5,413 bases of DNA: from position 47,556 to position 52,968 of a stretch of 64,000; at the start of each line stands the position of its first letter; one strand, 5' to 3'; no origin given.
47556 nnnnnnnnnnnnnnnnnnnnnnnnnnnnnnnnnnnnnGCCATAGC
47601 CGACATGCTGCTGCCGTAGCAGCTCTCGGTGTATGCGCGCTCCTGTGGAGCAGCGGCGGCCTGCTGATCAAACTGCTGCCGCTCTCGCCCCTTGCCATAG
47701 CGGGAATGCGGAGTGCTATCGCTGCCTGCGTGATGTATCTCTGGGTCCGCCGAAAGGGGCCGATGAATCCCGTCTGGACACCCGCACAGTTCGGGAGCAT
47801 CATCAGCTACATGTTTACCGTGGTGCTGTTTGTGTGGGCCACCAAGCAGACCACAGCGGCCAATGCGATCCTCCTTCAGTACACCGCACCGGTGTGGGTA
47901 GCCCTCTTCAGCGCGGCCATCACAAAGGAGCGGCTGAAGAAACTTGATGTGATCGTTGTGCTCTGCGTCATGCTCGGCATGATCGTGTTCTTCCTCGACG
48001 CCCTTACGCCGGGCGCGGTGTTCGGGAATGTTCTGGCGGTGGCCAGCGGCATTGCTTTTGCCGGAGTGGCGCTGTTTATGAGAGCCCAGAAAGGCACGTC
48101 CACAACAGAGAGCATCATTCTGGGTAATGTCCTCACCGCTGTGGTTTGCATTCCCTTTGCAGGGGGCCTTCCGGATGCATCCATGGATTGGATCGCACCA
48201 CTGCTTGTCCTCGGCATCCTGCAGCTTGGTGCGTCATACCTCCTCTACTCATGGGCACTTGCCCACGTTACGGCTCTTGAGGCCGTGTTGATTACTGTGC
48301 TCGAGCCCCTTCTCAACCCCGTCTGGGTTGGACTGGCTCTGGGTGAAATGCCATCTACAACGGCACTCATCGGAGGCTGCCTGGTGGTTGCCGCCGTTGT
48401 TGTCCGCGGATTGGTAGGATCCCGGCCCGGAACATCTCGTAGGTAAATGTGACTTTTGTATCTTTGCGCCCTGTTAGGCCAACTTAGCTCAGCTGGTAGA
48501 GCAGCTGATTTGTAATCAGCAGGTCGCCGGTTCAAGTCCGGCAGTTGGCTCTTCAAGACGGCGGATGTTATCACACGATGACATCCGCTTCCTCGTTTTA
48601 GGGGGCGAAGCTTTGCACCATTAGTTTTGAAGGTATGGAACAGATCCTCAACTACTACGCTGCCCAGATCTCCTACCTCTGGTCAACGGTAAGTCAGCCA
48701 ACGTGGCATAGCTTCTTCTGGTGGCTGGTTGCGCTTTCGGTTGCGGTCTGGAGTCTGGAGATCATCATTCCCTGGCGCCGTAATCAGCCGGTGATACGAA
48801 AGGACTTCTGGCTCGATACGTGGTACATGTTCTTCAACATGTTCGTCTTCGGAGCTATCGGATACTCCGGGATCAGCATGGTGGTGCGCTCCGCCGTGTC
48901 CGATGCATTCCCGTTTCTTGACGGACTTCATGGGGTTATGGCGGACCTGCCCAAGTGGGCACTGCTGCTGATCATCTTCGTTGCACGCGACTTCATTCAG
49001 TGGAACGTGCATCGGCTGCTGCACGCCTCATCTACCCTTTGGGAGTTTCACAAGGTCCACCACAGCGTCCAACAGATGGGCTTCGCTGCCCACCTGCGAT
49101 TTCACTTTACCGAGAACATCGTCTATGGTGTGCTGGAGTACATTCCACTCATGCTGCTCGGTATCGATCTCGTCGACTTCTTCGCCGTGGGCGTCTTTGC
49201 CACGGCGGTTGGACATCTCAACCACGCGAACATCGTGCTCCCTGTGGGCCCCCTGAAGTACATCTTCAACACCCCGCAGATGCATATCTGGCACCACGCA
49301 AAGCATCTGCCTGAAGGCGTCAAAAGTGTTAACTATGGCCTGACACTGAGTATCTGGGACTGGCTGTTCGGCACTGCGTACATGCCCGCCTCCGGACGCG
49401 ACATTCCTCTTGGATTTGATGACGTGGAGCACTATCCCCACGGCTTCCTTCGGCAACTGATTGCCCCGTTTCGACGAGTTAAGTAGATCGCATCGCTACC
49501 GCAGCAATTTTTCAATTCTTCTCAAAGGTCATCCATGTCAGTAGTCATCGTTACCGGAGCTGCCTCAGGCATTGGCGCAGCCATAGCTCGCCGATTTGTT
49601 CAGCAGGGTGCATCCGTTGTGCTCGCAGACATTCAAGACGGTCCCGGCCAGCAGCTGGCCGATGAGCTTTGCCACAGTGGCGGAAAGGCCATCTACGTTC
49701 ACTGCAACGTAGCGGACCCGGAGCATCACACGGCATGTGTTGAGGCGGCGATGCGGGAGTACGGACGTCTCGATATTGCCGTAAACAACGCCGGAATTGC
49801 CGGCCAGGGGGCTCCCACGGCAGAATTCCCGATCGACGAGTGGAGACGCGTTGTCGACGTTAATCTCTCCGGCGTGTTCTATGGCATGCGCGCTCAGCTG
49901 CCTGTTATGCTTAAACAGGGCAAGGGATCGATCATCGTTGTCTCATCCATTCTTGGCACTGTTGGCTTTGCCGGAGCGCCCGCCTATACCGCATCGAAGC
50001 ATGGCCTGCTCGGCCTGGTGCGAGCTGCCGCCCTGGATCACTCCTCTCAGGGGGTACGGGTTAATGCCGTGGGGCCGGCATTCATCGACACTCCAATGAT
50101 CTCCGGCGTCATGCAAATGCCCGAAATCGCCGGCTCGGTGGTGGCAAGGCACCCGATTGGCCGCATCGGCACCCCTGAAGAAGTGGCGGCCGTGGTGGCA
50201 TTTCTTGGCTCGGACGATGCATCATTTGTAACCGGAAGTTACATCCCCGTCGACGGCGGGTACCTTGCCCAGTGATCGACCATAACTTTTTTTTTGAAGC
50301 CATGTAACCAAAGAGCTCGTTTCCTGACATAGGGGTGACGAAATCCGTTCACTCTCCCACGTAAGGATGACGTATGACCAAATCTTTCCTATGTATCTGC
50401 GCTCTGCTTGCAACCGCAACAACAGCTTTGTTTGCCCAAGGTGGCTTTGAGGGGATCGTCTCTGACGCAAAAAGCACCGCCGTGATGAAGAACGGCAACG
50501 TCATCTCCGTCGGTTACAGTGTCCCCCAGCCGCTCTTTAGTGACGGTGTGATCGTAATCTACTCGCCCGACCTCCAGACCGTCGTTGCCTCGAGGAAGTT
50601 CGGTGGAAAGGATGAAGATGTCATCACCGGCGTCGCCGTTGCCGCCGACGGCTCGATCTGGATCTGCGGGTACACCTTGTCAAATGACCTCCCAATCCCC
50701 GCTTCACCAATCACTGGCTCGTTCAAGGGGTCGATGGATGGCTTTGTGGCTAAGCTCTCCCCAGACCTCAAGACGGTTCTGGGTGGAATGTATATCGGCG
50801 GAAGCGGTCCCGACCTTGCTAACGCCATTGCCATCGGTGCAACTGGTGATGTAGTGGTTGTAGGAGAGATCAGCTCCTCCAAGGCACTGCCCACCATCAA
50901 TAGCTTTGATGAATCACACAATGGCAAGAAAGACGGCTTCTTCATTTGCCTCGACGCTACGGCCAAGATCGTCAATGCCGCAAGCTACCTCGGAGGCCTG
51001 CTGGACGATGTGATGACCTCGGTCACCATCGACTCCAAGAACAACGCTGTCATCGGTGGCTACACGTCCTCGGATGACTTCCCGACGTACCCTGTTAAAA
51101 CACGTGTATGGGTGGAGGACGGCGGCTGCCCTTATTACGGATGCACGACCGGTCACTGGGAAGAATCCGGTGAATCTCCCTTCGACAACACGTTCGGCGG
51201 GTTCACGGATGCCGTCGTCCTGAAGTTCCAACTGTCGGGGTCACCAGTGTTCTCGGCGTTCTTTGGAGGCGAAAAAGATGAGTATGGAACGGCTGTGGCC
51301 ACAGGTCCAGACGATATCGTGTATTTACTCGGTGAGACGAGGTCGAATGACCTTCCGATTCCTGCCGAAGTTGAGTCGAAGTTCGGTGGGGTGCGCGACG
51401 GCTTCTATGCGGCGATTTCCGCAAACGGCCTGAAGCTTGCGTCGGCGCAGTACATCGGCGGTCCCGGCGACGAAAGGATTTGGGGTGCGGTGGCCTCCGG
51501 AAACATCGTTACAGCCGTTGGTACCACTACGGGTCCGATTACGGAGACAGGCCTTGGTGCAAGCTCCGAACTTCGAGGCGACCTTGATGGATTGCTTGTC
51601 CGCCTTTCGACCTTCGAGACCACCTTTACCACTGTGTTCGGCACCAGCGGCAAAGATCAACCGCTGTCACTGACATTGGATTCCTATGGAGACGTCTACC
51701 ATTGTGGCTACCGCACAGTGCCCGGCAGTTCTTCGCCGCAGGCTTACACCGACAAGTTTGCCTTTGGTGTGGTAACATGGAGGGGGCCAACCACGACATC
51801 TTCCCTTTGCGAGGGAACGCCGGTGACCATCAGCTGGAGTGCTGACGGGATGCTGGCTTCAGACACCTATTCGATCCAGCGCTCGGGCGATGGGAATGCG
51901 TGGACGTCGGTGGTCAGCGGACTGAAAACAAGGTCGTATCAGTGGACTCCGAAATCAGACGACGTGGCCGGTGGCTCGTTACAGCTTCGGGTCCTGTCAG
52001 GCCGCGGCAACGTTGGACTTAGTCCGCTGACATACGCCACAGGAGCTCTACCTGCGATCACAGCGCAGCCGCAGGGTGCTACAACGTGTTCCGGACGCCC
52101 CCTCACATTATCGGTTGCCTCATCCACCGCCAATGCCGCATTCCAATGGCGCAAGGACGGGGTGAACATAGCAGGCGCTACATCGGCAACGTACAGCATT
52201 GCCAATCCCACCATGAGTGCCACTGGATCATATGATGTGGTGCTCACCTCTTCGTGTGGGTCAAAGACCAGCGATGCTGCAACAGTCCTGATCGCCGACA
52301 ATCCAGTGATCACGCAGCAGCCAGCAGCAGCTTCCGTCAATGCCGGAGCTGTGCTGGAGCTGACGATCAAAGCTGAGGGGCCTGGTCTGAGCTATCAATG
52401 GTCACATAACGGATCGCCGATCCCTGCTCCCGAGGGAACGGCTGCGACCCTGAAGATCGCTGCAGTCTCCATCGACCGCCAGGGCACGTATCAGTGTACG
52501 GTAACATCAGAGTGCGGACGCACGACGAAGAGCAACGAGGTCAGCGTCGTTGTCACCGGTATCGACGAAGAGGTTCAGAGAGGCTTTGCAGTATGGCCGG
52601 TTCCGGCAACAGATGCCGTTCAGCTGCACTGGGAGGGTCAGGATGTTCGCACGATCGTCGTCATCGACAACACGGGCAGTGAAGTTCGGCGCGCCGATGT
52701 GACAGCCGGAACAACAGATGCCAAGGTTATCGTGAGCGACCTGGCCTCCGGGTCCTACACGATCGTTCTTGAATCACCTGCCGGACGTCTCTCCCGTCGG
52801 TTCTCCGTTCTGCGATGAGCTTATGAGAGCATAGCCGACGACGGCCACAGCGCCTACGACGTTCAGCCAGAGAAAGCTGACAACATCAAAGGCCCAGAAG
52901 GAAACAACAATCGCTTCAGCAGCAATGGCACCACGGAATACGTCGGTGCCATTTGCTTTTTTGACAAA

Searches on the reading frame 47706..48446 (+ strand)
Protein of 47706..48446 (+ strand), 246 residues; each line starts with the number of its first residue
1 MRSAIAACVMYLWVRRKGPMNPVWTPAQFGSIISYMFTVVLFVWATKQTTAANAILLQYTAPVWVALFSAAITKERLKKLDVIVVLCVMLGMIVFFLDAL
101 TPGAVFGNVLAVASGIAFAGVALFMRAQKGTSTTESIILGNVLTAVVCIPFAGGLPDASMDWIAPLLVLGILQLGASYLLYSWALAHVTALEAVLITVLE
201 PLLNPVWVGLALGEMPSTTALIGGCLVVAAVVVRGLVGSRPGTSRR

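Call 66: search_protein_families(library=pfam, proteins=[window:47706-48446:+], max_evalue=0.00001)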
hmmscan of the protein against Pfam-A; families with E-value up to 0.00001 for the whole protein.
window:47706-48446:+ (246 aa): 1 family
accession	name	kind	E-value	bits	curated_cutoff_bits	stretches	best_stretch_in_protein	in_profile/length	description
PF00892.27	EamA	-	4.8e-25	88.9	28.2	2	2-96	37-134/135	EamA-like transporter family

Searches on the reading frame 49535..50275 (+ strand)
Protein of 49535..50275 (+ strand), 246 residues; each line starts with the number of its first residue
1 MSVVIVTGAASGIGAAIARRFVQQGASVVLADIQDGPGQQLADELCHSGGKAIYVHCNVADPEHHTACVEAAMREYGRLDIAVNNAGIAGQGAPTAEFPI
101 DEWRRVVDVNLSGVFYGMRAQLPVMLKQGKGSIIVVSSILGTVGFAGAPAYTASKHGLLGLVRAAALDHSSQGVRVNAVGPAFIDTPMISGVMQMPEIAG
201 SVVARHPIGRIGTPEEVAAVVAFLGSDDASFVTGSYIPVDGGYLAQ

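Call 66: search_protein_families(library=pfam, proteins=[window:49535-50275:+], max_evalue=0.00001)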
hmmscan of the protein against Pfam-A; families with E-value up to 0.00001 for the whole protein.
window:49535-50275:+ (246 aa): 3 families
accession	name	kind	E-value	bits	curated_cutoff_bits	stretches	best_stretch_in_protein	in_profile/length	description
PF13561.12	adh_short_C2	-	1.4e-74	251.1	27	1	8-243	1-235/236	Enoyl-(Acyl carrier protein) reductase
PF00106.31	adh_short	-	6.9e-60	202.3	26.6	1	3-192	2-190/195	short chain dehydrogenase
PF08659.16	KR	-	1e-12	48.8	22.6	1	3-162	2-160/180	KR domain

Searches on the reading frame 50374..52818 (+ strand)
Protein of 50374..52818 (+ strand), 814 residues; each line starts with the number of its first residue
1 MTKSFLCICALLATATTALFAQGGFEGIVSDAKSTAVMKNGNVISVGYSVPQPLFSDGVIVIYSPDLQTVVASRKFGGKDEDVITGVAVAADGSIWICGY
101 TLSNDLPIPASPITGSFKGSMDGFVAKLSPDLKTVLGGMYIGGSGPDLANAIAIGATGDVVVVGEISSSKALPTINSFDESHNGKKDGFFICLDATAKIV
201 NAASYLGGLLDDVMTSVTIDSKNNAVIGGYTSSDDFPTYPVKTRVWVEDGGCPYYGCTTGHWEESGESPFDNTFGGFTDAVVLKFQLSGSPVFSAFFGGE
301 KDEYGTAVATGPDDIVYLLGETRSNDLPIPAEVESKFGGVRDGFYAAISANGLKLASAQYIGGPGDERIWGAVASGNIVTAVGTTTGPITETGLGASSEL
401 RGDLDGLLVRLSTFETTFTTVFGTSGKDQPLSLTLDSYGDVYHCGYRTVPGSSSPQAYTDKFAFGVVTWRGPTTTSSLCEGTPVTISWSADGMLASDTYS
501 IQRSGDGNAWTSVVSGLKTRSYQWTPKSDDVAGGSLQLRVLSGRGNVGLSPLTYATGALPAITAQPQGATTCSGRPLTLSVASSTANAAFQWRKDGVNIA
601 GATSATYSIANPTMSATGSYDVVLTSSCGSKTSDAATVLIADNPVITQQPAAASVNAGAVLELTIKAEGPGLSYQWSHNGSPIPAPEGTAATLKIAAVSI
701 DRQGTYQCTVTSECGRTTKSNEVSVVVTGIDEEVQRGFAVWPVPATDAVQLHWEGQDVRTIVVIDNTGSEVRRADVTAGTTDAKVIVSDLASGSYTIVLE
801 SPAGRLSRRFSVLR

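Call 66: search_protein_families(library=pfam, proteins=[window:50374-52818:+], max_evalue=0.00001)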
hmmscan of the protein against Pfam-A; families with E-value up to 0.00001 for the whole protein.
window:50374-52818:+ (814 aa): 4 families
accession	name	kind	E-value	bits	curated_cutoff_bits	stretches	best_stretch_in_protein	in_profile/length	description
PF13927.12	Ig_3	-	4.1e-15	56.5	30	1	644-711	2-77/78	Immunoglobulin domain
PF07679.22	I-set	-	2.3e-11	44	23.7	1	644-725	1-90/90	Immunoglobulin I-set domain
PF13895.12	Ig_2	-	8.7e-07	29.5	27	0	644-727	2-79/79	Immunoglobulin domain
PF18962.6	Por_Secre_tail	-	4.7e-06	27.2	27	0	740-807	1-70/75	Secretion system C-terminal sorting domain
